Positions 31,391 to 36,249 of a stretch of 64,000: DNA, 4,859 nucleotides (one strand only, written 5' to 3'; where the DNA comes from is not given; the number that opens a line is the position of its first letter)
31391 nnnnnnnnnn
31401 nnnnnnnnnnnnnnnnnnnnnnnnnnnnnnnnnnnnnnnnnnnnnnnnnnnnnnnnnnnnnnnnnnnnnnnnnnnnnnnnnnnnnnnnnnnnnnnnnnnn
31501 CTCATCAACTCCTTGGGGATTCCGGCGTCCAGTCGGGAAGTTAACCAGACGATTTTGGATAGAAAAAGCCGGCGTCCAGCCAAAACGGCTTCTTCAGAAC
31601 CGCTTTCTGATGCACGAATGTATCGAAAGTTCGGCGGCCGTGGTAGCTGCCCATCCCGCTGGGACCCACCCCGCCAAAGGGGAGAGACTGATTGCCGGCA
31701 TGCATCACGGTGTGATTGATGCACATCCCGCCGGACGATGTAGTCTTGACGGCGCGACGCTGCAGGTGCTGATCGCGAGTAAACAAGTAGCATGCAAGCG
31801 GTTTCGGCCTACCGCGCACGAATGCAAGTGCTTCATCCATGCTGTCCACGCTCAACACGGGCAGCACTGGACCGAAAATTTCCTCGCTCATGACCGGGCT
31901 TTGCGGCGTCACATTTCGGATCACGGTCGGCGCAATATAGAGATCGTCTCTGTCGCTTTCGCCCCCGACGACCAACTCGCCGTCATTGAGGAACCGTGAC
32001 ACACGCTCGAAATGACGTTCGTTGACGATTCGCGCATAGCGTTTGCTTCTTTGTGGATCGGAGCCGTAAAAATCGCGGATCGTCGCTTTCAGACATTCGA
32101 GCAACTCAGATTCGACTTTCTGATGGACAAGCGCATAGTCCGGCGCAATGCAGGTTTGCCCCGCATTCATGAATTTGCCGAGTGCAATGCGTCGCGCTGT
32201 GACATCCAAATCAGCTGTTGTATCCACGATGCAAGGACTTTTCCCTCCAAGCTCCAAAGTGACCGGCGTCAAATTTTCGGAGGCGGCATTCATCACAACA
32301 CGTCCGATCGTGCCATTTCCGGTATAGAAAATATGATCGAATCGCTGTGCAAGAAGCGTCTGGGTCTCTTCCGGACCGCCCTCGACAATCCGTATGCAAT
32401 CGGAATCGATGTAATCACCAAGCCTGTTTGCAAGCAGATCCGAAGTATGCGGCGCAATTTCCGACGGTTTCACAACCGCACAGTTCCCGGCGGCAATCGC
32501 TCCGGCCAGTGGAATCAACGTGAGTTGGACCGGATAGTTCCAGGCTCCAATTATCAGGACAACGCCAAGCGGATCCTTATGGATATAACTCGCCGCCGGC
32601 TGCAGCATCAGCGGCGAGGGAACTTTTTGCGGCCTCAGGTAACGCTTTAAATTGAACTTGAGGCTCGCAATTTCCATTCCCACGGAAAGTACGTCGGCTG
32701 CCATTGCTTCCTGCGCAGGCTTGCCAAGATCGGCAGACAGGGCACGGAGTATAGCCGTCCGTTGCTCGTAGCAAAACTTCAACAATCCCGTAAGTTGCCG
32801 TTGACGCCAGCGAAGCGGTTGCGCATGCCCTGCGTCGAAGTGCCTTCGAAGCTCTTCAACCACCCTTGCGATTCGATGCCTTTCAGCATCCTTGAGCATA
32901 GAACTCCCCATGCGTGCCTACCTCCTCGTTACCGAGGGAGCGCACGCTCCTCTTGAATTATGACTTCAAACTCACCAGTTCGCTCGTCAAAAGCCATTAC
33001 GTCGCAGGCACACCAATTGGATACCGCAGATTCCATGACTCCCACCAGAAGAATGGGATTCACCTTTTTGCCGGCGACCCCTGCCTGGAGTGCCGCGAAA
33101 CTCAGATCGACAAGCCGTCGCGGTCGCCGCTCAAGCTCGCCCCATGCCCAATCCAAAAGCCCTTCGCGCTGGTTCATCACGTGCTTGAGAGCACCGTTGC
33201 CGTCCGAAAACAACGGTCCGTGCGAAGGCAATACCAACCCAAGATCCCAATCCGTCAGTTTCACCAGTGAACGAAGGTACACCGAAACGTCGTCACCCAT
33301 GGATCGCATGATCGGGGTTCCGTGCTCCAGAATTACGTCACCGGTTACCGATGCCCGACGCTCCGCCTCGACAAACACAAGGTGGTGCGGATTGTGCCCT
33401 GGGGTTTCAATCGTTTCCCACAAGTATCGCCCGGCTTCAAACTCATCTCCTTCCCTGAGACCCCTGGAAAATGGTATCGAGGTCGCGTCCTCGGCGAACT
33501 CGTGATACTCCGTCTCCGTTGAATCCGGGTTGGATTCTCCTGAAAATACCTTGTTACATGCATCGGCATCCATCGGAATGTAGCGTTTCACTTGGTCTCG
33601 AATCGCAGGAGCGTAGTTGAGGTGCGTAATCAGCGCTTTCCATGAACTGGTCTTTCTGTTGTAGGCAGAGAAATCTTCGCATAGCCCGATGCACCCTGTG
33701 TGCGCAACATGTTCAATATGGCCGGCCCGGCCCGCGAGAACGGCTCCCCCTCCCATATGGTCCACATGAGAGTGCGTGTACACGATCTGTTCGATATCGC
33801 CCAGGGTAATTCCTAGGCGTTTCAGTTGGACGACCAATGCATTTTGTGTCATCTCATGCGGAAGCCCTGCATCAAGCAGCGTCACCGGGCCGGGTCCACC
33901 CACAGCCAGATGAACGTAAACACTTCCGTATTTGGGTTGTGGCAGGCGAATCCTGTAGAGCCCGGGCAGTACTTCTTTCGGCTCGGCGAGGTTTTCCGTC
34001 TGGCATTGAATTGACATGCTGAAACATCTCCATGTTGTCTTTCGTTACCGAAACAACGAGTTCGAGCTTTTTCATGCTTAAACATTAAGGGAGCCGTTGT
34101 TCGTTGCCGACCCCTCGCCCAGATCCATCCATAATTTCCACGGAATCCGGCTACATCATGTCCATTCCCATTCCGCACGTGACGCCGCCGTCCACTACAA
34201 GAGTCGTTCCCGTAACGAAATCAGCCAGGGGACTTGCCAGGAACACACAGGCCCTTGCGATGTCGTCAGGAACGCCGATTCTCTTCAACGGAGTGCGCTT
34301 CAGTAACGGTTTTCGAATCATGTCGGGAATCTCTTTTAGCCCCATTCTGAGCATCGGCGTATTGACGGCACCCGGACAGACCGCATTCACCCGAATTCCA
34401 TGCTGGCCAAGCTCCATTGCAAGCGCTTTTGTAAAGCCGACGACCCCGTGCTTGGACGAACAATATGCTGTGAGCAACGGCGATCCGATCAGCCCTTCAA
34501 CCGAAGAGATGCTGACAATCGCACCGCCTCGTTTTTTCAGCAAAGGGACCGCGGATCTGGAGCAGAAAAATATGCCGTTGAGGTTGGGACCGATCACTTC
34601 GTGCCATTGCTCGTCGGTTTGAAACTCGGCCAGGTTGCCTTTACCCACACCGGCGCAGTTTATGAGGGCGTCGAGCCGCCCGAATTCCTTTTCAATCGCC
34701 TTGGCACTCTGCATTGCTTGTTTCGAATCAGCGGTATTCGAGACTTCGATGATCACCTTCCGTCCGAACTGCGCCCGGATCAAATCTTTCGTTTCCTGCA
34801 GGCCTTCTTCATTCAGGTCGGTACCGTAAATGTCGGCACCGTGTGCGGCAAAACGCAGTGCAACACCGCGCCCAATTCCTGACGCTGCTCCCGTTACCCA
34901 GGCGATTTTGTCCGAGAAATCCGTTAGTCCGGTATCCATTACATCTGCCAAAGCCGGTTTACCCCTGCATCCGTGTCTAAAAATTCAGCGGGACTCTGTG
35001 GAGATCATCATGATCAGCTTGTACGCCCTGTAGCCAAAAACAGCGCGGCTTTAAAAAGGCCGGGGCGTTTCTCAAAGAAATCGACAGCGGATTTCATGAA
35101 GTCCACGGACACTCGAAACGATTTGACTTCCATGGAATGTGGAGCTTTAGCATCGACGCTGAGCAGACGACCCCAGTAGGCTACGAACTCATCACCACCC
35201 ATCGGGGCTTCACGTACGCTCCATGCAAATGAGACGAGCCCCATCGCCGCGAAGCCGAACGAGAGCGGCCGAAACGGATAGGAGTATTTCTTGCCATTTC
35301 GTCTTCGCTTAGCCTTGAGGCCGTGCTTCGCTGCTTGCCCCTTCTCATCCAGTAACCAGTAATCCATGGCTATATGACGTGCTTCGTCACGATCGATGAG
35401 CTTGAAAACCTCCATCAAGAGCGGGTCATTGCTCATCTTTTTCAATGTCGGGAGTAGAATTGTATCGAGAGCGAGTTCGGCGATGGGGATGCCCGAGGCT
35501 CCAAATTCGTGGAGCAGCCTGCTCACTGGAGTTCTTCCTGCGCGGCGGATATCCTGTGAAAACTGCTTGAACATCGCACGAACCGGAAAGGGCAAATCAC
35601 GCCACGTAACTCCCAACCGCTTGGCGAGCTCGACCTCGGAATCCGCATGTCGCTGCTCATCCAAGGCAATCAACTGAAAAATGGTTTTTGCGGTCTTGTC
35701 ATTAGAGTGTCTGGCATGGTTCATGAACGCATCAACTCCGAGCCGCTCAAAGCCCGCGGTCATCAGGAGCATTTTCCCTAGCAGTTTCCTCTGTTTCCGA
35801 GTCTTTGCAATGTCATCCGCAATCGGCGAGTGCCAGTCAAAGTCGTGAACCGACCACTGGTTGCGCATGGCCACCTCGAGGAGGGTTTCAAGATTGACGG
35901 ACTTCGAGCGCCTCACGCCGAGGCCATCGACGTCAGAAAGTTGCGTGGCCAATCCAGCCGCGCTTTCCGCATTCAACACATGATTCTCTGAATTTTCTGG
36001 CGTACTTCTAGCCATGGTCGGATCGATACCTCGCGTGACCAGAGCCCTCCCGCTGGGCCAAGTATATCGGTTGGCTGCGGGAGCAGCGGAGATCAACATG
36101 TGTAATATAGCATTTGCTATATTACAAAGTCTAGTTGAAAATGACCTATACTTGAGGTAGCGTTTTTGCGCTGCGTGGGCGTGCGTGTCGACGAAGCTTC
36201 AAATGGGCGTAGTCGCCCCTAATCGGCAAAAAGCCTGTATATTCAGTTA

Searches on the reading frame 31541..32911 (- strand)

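Call 9: search_protein_families(library=pfam, proteins=[window:31541-32911:-], max_evalue=0.001)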
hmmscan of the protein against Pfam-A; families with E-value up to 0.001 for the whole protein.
window:31541-32911:- (456 aa): 2 families
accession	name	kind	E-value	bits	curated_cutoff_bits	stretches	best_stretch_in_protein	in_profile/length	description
PF00171.27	Aldedh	-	1.5e-84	284.7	23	1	7-438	24-461/461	Aldehyde dehydrogenase family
PF05893.19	LuxC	-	5.2e-06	26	21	1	106-289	80-270/401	Acyl-CoA reductase (LuxC)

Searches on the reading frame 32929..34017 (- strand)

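Call 9: search_protein_families(library=pfam, proteins=[window:32929-34017:-], max_evalue=0.001)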
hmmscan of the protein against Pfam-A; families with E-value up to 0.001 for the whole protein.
window:32929-34017:- (362 aa): 2 families
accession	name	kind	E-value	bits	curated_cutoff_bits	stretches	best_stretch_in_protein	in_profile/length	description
PF00753.33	Lactamase_B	-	4.9e-18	66.2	22.7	1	35-266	8-196/196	Metallo-beta-lactamase superfamily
PF12706.13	Lactamase_B_2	-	0.00027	21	27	1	47-119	4-76/200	Beta-lactamase superfamily domain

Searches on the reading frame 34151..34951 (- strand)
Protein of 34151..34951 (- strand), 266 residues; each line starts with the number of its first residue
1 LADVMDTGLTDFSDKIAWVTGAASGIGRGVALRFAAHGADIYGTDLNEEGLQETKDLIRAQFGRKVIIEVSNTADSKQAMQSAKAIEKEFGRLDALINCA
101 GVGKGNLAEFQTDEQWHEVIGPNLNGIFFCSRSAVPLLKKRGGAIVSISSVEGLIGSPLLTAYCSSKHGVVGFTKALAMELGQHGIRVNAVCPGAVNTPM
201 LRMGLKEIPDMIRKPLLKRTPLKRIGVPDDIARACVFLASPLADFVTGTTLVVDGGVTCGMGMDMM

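Call 9: search_protein_families(library=pfam, proteins=[window:34151-34951:-], max_evalue=0.001)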
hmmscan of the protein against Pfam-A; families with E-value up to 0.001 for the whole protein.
window:34151-34951:- (266 aa): 4 families
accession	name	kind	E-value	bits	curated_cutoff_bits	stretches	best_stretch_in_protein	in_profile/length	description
PF13561.12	adh_short_C2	-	3.6e-65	220.3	27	1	21-258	1-236/236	Enoyl-(Acyl carrier protein) reductase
PF00106.31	adh_short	-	1.1e-54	185.3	26.6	1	15-202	1-188/195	short chain dehydrogenase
PF08659.16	KR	-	1.3e-11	45.2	22.6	1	18-188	4-170/180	KR domain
PF23441.1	SDR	-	7.8e-05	22.6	27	1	127-257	126-255/258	SDR-like rossmann domain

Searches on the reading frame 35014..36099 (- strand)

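Call 9: search_protein_families(library=pfam, proteins=[window:35014-36099:-], max_evalue=0.001)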
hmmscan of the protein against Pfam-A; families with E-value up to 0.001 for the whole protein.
window:35014-36099:- (361 aa): 1 family
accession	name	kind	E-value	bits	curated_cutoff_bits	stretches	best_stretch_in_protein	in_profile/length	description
PF11583.14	AurF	-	8.8e-05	22.2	29.6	0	111-244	76-201/282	P-aminobenzoate N-oxygenase AurF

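Call 10: search_protein_families(library=ncbifam, proteins=[window:35014-36099:-], max_evalue=0.01)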
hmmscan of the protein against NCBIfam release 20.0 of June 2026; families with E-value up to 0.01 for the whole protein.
window:35014-36099:- (361 aa): 3 families
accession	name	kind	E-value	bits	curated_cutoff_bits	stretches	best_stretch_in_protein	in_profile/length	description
NF010172.0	PRK13654.1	subfamily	7.4e-05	22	391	0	221-244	113-138/361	magnesium-protoporphyrin IX monomethyl ester cyclase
TIGR02029.1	AcsF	equivalog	0.0014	17.8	192.5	0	222-245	100-123/337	magnesium-protoporphyrin IX monomethyl ester (oxidative) cyclase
NF058679.1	EncB_fam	subfamily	0.0038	17.2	90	0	121-165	35-79/117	encapsulin nanocompartment ferritin-likeEncB family encapsulin nanocompartment ferritin-like cargo protein cargo protein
